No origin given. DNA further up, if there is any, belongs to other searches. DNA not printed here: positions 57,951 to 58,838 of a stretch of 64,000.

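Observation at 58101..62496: Compact mcrB-mcrG-mcrA operon lacking mcrD/mcrC, with an extra uncharacterized gene fused onto the 3' end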

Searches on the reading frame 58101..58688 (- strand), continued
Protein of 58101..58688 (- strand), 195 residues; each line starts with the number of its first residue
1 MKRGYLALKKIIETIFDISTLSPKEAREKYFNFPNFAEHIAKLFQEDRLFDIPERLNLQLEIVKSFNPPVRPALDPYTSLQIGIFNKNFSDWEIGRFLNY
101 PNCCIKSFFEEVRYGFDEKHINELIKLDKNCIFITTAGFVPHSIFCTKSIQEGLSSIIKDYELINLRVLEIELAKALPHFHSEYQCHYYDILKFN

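Call 59: find_homologous_proteins(query=A2, max_evalue=0.001)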
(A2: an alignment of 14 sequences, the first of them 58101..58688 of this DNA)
Query A2 (14 sequences) (195 aa, profile of the alignment): 66 proteins with E <= 0.001 among 6198 candidates.
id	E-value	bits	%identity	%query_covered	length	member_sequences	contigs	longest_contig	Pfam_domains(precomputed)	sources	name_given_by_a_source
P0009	4.6e-75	270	60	98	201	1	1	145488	PF04467.18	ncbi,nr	ncbi:MAG: DUF483 domain-containing protein [Candidatus Methanomethyliaceae archaeon]|nr:DUF483 domai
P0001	1.2e-74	268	99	100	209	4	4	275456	PF04467.18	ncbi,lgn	ncbi:MAG: DUF483 domain-containing protein [Candidatus Methanomethylicaceae archaeon]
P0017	2.4e-74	267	55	97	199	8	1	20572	PF04467.18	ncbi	-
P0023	3.8e-73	264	53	98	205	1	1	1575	PF04467.18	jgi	jgi:hypothetical protein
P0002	9.2e-73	262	90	99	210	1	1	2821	PF04467.18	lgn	-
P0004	1.6e-72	262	82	100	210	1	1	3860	PF04467.18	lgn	-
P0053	4.8e-72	260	53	97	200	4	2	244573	PF04467.18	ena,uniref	uniref:DUF483 domain-containing protein n=1 Tax=Candidatus Methanomethylicus mesodigestus TaxID=1867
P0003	1.0e-71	259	85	100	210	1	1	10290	PF04467.18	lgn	-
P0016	4.7e-71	257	56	97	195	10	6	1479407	PF04467.18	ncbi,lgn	ncbi:MAG: DUF483 domain-containing protein [Candidatus Methanosuratincola petrocarbonis]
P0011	1.0e-70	256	59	97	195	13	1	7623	PF04467.18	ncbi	ncbi:MAG: DUF483 domain-containing protein [Candidatus Methanomethylicaceae archaeon]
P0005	1.1e-70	256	79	100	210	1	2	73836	PF04467.18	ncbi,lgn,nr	ncbi:MAG: DUF483 domain-containing protein [Candidatus Methanomethyliaceae archaeon]|nr:DUF483 domai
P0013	7.4e-70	253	56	98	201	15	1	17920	PF04467.18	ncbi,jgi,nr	ncbi:MAG: DUF483 domain-containing protein [Candidatus Verstraetearchaeota archaeon]|nr:DUF483 domai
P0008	1.3e-69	252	60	97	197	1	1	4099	PF04467.18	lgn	-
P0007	2.4e-69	251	63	96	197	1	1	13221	PF04467.18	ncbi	ncbi:MAG: DUF483 domain-containing protein [Candidatus Methanomethylicaceae archaeon]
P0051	3.5e-69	251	53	98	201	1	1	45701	PF04467.18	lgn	-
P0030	4.2e-69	250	56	96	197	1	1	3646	PF04467.18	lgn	-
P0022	4.2e-69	250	55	97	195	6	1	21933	PF04467.18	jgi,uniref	uniref:DUF483 domain-containing protein n=1 Tax=Candidatus Methanosuratincola petrocarbonis (ex Vanw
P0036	5.3e-69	250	53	96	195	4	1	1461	PF04467.18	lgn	-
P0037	1.8e-68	248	54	96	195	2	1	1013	PF04467.18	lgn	-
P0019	2.4e-68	248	57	93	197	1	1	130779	PF04467.18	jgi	jgi:hypothetical protein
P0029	2.7e-68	248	55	96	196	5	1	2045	PF04467.18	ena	-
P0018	3.4e-68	247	58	93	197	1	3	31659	PF04467.18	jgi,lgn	jgi:hypothetical protein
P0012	3.7e-68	247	57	97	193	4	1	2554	PF04467.18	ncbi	-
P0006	3.8e-68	247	68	97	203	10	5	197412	PF04467.18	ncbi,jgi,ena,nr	ncbi:MAG: DUF483 domain-containing protein [Candidatus Methanomethylicia archaeon]|jgi:hypothetical 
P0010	4.8e-68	247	59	96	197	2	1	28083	PF04467.18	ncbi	-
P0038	1.1e-67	246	53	96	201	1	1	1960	PF04467.18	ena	-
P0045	2.4e-67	245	56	96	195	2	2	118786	PF04467.18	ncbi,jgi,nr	ncbi:MAG: DUF483 domain-containing protein [Candidatus Methanosuratincola sp.]|jgi:hypothetical prot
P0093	3.2e-67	244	54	93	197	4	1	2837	PF04467.18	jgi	-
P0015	3.5e-67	244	56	93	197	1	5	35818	PF04467.18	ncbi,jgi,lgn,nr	ncbi:MAG: DUF483 domain-containing protein [Candidatus Verstraetearchaeota archaeon]|nr:DUF483 domai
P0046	3.7e-67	244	54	95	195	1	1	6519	PF04467.18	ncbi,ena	-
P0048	4.4e-67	244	55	96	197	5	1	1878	PF04467.18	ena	-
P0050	5.5e-67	243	50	98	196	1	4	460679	PF04467.18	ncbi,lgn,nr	ncbi:MAG: DUF483 domain-containing protein [Candidatus Methanosuratus sp.]|nr:DUF483 domain-containi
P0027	1.2e-66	242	53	97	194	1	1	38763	PF04467.18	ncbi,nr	ncbi:MAG: DUF483 domain-containing protein [Candidatus Verstraetearchaeota archaeon]|nr:DUF483 domai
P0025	1.4e-66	242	57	97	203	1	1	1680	PF04467.18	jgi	jgi:hypothetical protein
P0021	1.6e-66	242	54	97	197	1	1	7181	PF04467.18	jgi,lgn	jgi:hypothetical protein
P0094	1.7e-66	242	49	97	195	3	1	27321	PF04467.18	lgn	-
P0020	2.4e-66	241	56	95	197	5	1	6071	PF04467.18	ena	-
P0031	2.5e-66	241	54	95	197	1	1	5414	PF04467.18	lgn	-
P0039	3.5e-66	241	53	95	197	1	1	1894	PF04467.18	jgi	jgi:hypothetical protein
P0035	4.0e-66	241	55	95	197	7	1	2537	PF04467.18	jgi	jgi:hypothetical protein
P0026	7.0e-66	240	54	93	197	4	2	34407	PF04467.18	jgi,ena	-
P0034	2.2e-65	238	54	95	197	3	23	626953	PF04467.18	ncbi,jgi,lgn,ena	ncbi:MAG: DUF483 domain-containing protein [Candidatus Methanomethylicaceae archaeon]|jgi:hypothetic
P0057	2.7e-65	238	45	82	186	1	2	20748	PF04467.18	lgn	-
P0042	2.9e-65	238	54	93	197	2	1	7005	PF04467.18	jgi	-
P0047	6.4e-65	237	54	93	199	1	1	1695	PF04467.18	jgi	jgi:hypothetical protein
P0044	1.0e-64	236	54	97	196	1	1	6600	PF04467.18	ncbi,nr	ncbi:MAG: DUF483 domain-containing protein [Candidatus Methanomethylicus sp.]|nr:DUF483 domain-conta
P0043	2.2e-64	235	56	95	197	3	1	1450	PF04467.18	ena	-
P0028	2.7e-64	235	53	95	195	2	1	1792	PF04467.18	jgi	jgi:hypothetical protein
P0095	8.2e-64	233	51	97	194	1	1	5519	PF04467.18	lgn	-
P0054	7.4e-62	227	49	97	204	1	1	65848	PF04467.18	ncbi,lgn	-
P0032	7.4e-62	227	54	97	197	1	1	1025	PF04467.18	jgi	jgi:hypothetical protein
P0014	8.9e-62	226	55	95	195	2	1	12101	PF04467.18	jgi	-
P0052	1.1e-61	226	51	96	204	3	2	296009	PF04467.18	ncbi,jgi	-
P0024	2.7e-60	222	55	95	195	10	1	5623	PF04467.18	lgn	-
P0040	3.5e-60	221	54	95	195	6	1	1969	PF04467.18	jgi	jgi:hypothetical protein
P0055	5.7e-59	217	46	99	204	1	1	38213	PF04467.18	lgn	-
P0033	7.6e-59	217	54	95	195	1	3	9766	PF04467.18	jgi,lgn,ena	-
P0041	1.6e-58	216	53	95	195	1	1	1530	PF04467.18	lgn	-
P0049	8.8e-58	213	51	95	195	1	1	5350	PF04467.18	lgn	-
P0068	3.7e-43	166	33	61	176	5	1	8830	PF04467.18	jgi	-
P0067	7.0e-40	155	35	54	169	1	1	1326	PF04467.18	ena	-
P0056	3.2e-38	150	58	61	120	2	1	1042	PF04467.18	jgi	jgi:hypothetical protein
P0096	1.9e-37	147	29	68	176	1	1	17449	PF04467.18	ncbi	-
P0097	2.3e-31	127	32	68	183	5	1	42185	PF04467.18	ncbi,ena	-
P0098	8.4e-31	125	38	61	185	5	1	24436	PF04467.18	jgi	-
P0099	3.5e-4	39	30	30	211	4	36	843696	PF04467.18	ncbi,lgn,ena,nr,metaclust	ncbi:DUF483 domain-containing protein [Candidatus Woesearchaeota archaeon]|nr:DUF483 domain-containi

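Call 81: search_dna_similar(query=window:58101-58688:-, collection=phages, mode=protein, max_evalue=1, max_rows=15)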
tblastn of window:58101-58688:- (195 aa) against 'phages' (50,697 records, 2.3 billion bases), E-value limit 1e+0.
No match.

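Call 82: fold_search(model_id=the predicted structure, library=viral)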
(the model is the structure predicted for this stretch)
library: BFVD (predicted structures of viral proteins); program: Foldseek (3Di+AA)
matches with E <= 10: 73; with E <= 0.001: 0
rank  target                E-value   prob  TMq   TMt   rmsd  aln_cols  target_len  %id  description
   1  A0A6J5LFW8            1.2e+00  0.02  0.14  0.14  25.7       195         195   13  HNHc domain containing protein [uncultured Caudovirales phage]
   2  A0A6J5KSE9            1.2e+00  0.02  0.14  0.09  17.4       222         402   12  Uncharacterized protein [uncultured Caudovirales phage]
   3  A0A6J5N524            1.8e+00  0.02  0.14  0.13  17.4       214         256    8  Phage head morphogenesis domain [uncultured Caudovirales phage]
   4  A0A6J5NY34            2.0e+00  0.02  0.15  0.17  16.0       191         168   12  HNHc domain containing protein [uncultured Caudovirales phage]
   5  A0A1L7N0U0            2.3e+00  0.02  0.12  0.20  16.0       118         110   17  Uncharacterized protein [Ralstonia phage RP12]
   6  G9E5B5                2.5e+00  0.02  0.13  0.09  17.7       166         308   14  (no name in the UniProt tables at hand)
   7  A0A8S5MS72            2.5e+00  0.01  0.13  0.12  15.7       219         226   10  Minor capsid protein [Podoviridae sp. ctwV53]
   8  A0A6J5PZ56            2.7e+00  0.02  0.12  0.17  16.3       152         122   12  Uncharacterized protein [uncultured Caudovirales phage]
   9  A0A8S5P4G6            2.8e+00  0.03  0.15  0.19  13.7       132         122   15  Uncharacterized protein [Siphoviridae sp. ctiam3]
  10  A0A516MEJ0            2.8e+00  0.02  0.14  0.15  15.5       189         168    9  (no name in the UniProt tables at hand)
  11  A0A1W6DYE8            3.2e+00  0.02  0.16  0.11  15.8       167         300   12  Homing endonuclease [Aeromonas phage phiA8-29]
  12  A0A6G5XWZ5            3.6e+00  0.01  0.14  0.15  16.4       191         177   14  (no name in the UniProt tables at hand)
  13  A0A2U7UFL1            3.8e+00  0.04  0.15  0.13  11.3       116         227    8  Uncharacterized protein [Pandoravirus macleodensis]
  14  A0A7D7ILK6            4.0e+00  0.02  0.14  0.17  13.3       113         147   12  (no name in the UniProt tables at hand)
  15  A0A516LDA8            4.0e+00  0.01  0.11  0.05  35.7       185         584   15  (no name in the UniProt tables at hand)
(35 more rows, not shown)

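Call 83: search_dna_similar(query=P0079, collection=phages, mode=protein, max_evalue=0.1, max_rows=10)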
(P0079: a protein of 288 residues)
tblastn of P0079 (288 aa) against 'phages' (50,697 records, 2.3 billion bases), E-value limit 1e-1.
No match.

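Call 84: search_dna_similar(query=P0071, collection=phages, mode=protein, max_evalue=0.1, max_rows=10)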
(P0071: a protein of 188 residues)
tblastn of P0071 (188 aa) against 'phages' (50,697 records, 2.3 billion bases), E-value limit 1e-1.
No match.

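Call 85: search_protein_families(library=ncbifam, proteins=[L034:6095-7516:+, L043:7486-8826:+, L032:8957-10264:+, L039:2312-3970:-, L033:7490-8704:+, L033:6016-6939:+, L037:9677-10213:+, L037:10215-11096:+, L039:6175-7014:+, L039:7619-8539:+], max_evalue=1e-10)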
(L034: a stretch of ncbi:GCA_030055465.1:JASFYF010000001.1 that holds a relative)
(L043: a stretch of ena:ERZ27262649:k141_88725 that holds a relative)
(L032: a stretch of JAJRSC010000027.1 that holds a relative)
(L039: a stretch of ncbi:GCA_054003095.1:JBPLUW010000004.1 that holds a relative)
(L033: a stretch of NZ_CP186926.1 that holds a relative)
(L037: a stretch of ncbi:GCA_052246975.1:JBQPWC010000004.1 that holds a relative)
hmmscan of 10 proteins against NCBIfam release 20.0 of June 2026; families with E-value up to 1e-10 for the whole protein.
L034:6095-7516:+ (473 aa): 19 families
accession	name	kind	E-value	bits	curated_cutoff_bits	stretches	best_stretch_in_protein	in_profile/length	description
TIGR04014.1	B12_SAM_MJ_0865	equivalog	1.3e-151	505.3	360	1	12-449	1-428/434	methyl-coenzyme M reductase glutamine C-methyltransferase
TIGR04013.1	B12_SAM_MJ_1487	hypoth_equivalog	1.4e-45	155.8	251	1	22-378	10-358/382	TIGR04013 family B12-binding domain/radical SAM domain-containing protein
TIGR00089.1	TIGR00089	subfamily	5.3e-26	91.4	251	1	175-374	137-337/429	MiaB/RimO family radical SAM methylthiotransferase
TIGR03471.1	HpnJ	equivalog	2.3e-24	86.1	577.6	1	87-381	101-391/472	hopanoid biosynthesis associated radical SAM protein HpnJ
TIGR01579.1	MiaB-like-C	equivalog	5.1e-24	85.3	357.05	1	73-359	53-322/416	tRNA (N(6)-L-threonylcarbamoyladenosine(37)-C(2))-methylthiotransferase MtaB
NF050148.1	rSAM_ApyD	equivalog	2e-23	82.6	750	1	79-353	97-364/645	RiPP biosynthesis radical SAM protein ApyD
TIGR02026.1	BchE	equivalog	5.7e-21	74.9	481.35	1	94-354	103-364/497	magnesium-protoporphyrin IX monomethyl ester anaerobic oxidative cyclase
TIGR01125.1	TIGR01125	equivalog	4.4e-20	72.1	356.95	1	74-355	57-316/432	30S ribosomal protein S12 methylthiotransferase RimO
TIGR04072.2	rSAM_ladder_B12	equivalog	1.6e-19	69.9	360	1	68-222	82-224/443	lipid biosynthesis B12-binding/radical SAM protein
TIGR04479.1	bcpD_PhpK_rSAM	subfamily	1.7e-17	63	600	0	271-354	325-408/504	PhpK family radical SAM P-methyltransferase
TIGR01578.1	MiaB-like-B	hypoth_equivalog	3.1e-17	62.5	314.7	1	119-355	101-312/421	tRNA (N(6)-L-threonylcarbamoyladenosine(37)-C(2))-methylthiotransferase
TIGR01574.1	miaB-methiolase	equivalog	6.4e-17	61.7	355.3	1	177-381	144-351/437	tRNA (N6-isopentenyl adenosine(37)-C2)-methylthiotransferase MiaB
TIGR03960.1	rSAM_fuse_unch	hypoth_equivalog_domain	7.3e-17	61.1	462.3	1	156-354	232-423/605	TIGR03960 family B12-binding radical SAM protein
TIGR04385.1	B12_rSAM_cofa1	equivalog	1.2e-16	61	450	1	85-355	100-364/438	B12 lower ligand biosynthesis radical SAM protein BzaD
NF033712.0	B12_rSAM_KedN5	subfamily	7.3e-15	54.2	700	1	69-229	75-246/624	KedN5 family methylcobalamin-dependent radical SAM C-methyltransferase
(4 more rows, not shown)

L043:7486-8826:+ (446 aa): 7 families
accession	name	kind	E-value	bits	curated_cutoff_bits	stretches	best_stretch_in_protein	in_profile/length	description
TIGR03960.1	rSAM_fuse_unch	hypoth_equivalog_domain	1.4e-59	202.2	462.3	1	145-421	223-512/605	TIGR03960 family B12-binding radical SAM protein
TIGR04013.1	B12_SAM_MJ_1487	hypoth_equivalog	2e-28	99.3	251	1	27-371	17-357/382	TIGR04013 family B12-binding domain/radical SAM domain-containing protein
TIGR04014.1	B12_SAM_MJ_0865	equivalog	2.2e-17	63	360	1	48-360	35-349/434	methyl-coenzyme M reductase glutamine C-methyltransferase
NF050148.1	rSAM_ApyD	equivalog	7.5e-12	44.4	750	1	66-352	88-373/645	RiPP biosynthesis radical SAM protein ApyD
TIGR01579.1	MiaB-like-C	equivalog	8.1e-12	45.1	357.05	1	70-346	54-319/416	tRNA (N(6)-L-threonylcarbamoyladenosine(37)-C(2))-methylthiotransferase MtaB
TIGR04479.1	bcpD_PhpK_rSAM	subfamily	3.2e-11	42.3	600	1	52-352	111-416/504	PhpK family radical SAM P-methyltransferase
TIGR04190.1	B12_SAM_Ta0216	equivalog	3.4e-11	42.5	500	1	180-361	224-410/554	TIGR04190 family B12-binding domain/radical SAM domain protein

L032:8957-10264:+ (435 aa): 5 families
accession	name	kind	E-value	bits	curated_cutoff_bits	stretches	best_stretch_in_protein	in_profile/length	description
TIGR03960.1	rSAM_fuse_unch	hypoth_equivalog_domain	1.8e-62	211.7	462.3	2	164-401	254-513/605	TIGR03960 family B12-binding radical SAM protein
TIGR04013.1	B12_SAM_MJ_1487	hypoth_equivalog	3.9e-26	91.8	251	1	53-366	46-370/382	TIGR04013 family B12-binding domain/radical SAM domain-containing protein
TIGR04014.1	B12_SAM_MJ_0865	equivalog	2.5e-19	69.4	360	1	42-374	32-379/434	methyl-coenzyme M reductase glutamine C-methyltransferase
TIGR01579.1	MiaB-like-C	equivalog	9.1e-15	54.8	357.05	1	68-407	54-397/416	tRNA (N(6)-L-threonylcarbamoyladenosine(37)-C(2))-methylthiotransferase MtaB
TIGR04190.1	B12_SAM_Ta0216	equivalog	1.3e-12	47.2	500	1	248-342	315-409/554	TIGR04190 family B12-binding domain/radical SAM domain protein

L039:2312-3970:- (552 aa): 1 family
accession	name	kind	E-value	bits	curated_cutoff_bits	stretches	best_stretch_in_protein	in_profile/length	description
TIGR04013.1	B12_SAM_MJ_1487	hypoth_equivalog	6.7e-12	44.9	251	1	82-420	59-365/382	TIGR04013 family B12-binding domain/radical SAM domain-containing protein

L033:7490-8704:+ (404 aa): 4 families
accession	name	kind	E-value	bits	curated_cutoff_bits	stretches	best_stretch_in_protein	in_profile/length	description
NF011996.0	PRK15452.1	equivalog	3e-78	263.6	534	2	3-206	6-208/449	prephenate-dependent tRNA uridine(34) hydroxylase TrhP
NF047963.1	quinone_UbiU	equivalog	2.8e-50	171.3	440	1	2-201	1-202/331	ubiquinone anaerobic biosynthesis protein UbiU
NF011991.0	PRK15447.1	equivalog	1.8e-12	47.3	283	1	41-189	45-192/302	U32 family peptidase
NF047965.1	quinone_UbiV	equivalog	5.3e-12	45.8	275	1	41-268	44-261/292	ubiquinone anaerobic biosynthesis protein UbiV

L033:6016-6939:+ (307 aa): 0 families

L037:9677-10213:+ (178 aa): 5 families
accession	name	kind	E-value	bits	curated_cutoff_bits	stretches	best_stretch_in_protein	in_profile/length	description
TIGR03290.1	CoB_CoM_SS_C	equivalog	1.3e-62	210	160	1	33-172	2-141/144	CoB--CoM heterodisulfide reductase subunit C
NF041890.1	hdrC_Methbact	equivalog_domain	2.2e-21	76.3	270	1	30-114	26-109/192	ferredoxin:CoB-CoM heterodisulfide reductase subunit HdrC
NF041779.1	hetero_SS_HdrC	equivalog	3.4e-20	72.4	350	1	31-112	29-109/198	ferredoxin:CoB-CoM heterodisulfide reductase subunit HdrC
NF004898.0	PRK06259.1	equivalog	2.4e-14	52.9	385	1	24-136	125-246/488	fumarate reductase (CoM/CoB) subunit TfrB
NF038018.1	qmoC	equivalog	2.5e-12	47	300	1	30-109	15-94/360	quinone-interacting membrane-bound oxidoreductase complex subunit QmoC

L037:10215-11096:+ (293 aa): 6 families
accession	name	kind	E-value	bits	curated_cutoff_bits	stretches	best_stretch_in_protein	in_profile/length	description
TIGR03288.1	CoB_CoM_SS_B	equivalog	7.5e-130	432.4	345.15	1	4-293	2-290/290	CoB--CoM heterodisulfide reductase subunit B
NF042965.1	MFR_anch_SdhE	equivalog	4.2e-54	184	500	1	3-289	2-281/282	8-methylmenaquinol:fumarate reductase membrane anchor subunit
NF041780.1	hetero_SS_HdrB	equivalog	2.9e-48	164.7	450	1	6-292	8-304/304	ferredoxin:CoB-CoM heterodisulfide reductase subunit HdrB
NF004898.0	PRK06259.1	equivalog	9.4e-27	93.8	385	1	5-243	265-466/488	fumarate reductase (CoM/CoB) subunit TfrB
NF045670.1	quin_L_LdhH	equivalog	3.8e-20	71.8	800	1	4-251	469-696/706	L-lactate dehydrogenase (quinone) large subunit LdhH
NF008369.0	PRK11168.1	equivalog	6.1e-12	45.1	278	1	4-243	169-383/401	anaerobic glycerol-3-phosphate dehydrogenase subunit C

L039:6175-7014:+ (279 aa): 4 families
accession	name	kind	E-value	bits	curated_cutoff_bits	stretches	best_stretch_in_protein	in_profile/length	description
TIGR03877.1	thermo_KaiC_1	hypoth_equivalog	1.4e-18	67.3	307.25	1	2-227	3-237/238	KaiC domain-containing protein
TIGR03881.1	KaiC_arch_4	hypoth_equivalog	1.6e-14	54.1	247.8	1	2-90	2-90/231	KaiC domain-containing protein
NF006799.0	PRK09302.1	equivalog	2.6e-12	46.1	408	1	2-129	12-138/515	circadian clock protein KaiC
TIGR03880.1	KaiC_arch_3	hypoth_equivalog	3.2e-11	43.2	249.45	1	6-87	1-81/224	KaiC domain-containing protein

L039:7619-8539:+ (306 aa): 2 families
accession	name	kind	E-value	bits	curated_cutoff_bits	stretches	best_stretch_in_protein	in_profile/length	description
TIGR03877.1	thermo_KaiC_1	hypoth_equivalog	1.8e-13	50.5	307.25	1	9-107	1-98/238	KaiC domain-containing protein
TIGR03881.1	KaiC_arch_4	hypoth_equivalog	3e-13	50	247.8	1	10-101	1-91/231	KaiC domain-containing protein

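Call 86: find_homologous_proteins(query=L034:6095-7516:+, max_evalue=1e-30)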
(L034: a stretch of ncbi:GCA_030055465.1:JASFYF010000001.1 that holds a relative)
Query L034:6095-7516:+ (473 aa): 443 proteins with E <= 1e-30 among 8000 candidates; the best 120 are listed.
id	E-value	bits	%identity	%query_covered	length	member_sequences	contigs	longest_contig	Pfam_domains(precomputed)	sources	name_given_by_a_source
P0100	0.0e+0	1047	100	100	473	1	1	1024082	PF04055.28,PF02310.25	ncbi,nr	ncbi:MAG: methyl-coenzyme M reductase glutamine C-methyltransferase [Candidatus Nezhaarchaeota archa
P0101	2.9e-225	766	72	96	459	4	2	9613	PF04055.28,PF02310.25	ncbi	ncbi:MAG: methyl-coenzyme M reductase glutamine C-methyltransferase [Candidatus Nezhaarchaeales arch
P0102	2.9e-222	757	71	95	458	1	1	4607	PF04055.28,PF02310.25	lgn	-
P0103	4.0e-222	756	70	96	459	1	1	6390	PF04055.28,PF02310.25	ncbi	-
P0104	4.5e-214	730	70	96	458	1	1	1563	PF04055.28,PF19864.6,PF02310.25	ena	-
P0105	5.0e-211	720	68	96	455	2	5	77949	PF04055.28,PF02310.25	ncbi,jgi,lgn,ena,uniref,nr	ncbi:MAG: TIGR04014 family B12-binding domain/radical SAM domain-containing protein [Thermoproteota 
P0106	4.0e-206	703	71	92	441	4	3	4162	PF04055.28,PF02310.25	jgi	jgi:B12-binding domain/radical SAM domain protein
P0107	4.4e-202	690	68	94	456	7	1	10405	PF04055.28,PF02310.25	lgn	-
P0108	4.1e-139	483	51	93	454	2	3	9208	PF04055.28,PF02310.25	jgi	-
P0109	2.9e-125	437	49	95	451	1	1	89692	PF04055.28,PF02310.25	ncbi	-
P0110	1.5e-120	421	49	94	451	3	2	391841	PF04055.28,PF02310.25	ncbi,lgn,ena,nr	ncbi:MAG: TIGR04014 family B12-binding domain/radical SAM domain-containing protein [Candidatus Vers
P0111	2.5e-120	421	46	94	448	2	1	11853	PF04055.28,PF19864.6,PF02310.25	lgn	-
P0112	2.7e-119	417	46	95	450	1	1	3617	PF04055.28,PF19864.6,PF02310.25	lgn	-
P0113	3.4e-118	414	45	94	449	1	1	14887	PF04055.28,PF02310.25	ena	-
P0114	3.7e-116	407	47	94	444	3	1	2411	PF04055.28,PF02310.25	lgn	-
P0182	3.0e-104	368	46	93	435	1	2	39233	PF04055.28,PF02310.25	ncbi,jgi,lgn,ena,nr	ncbi:MAG: TIGR04014 family B12-binding domain/radical SAM domain-containing protein [Methanoculleus 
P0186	3.7e-104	367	46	93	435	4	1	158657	PF04055.28,PF02310.25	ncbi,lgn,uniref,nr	ncbi:TIGR04014 family B12-binding domain/radical SAM domain-containing protein [Methanoculleus sp. F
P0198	1.9e-103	365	46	93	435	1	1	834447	PF04055.28,PF02310.25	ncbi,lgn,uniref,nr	ncbi:TIGR04014 family B12-binding domain/radical SAM domain-containing protein [Methanoculleus sp. Y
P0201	2.1e-103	365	45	93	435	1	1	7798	PF04055.28,PF02310.25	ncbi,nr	ncbi:MAG: TIGR04014 family B12-binding domain/radical SAM domain-containing protein [Methanomicrobia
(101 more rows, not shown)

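Call 87: find_encoding_contigs(protein=P0110, flank=9000, max_places=2)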
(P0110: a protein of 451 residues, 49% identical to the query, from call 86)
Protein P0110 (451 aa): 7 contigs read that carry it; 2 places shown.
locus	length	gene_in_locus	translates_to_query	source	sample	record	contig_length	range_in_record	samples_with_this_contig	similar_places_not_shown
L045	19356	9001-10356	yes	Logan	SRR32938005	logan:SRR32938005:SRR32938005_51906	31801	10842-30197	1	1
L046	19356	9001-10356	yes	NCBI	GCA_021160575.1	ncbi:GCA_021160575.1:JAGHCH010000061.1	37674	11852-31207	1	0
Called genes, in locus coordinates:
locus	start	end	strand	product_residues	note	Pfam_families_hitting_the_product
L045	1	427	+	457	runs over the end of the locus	PF02783:MCR_beta_N, PF02241:MCR_beta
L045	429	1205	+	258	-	PF02240:MCR_gamma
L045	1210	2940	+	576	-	PF02745:MCR_alpha_N, PF02249:MCR_alpha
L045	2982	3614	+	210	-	PF04467:DUF483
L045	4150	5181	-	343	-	PF04014:MazE_antitoxin, PF01895:PhoU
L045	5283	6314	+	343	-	PF12849:PBP_like_2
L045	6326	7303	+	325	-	PF00528:BPD_transp_1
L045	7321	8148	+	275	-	PF00528:BPD_transp_1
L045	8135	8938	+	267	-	PF02463:SMC_N, PF00005:ABC_tran, PF13304:AAA_21 (weak)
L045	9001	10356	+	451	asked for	PF02310:B12-binding, PF04055:Radical_SAM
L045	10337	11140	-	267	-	PF00702:Hydrolase, PF12710:HAD (faint), PF13419:HAD_2 (faint)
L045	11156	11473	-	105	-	PF09871:DUF2098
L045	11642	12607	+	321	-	PF00586:AIRS, PF02769:AIRS_C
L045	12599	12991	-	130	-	PF01402:RHH_1, PF08753:NikR_C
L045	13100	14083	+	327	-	PF01297:ZnuA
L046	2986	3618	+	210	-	PF04467:DUF483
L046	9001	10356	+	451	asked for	PF02310:B12-binding, PF04055:Radical_SAM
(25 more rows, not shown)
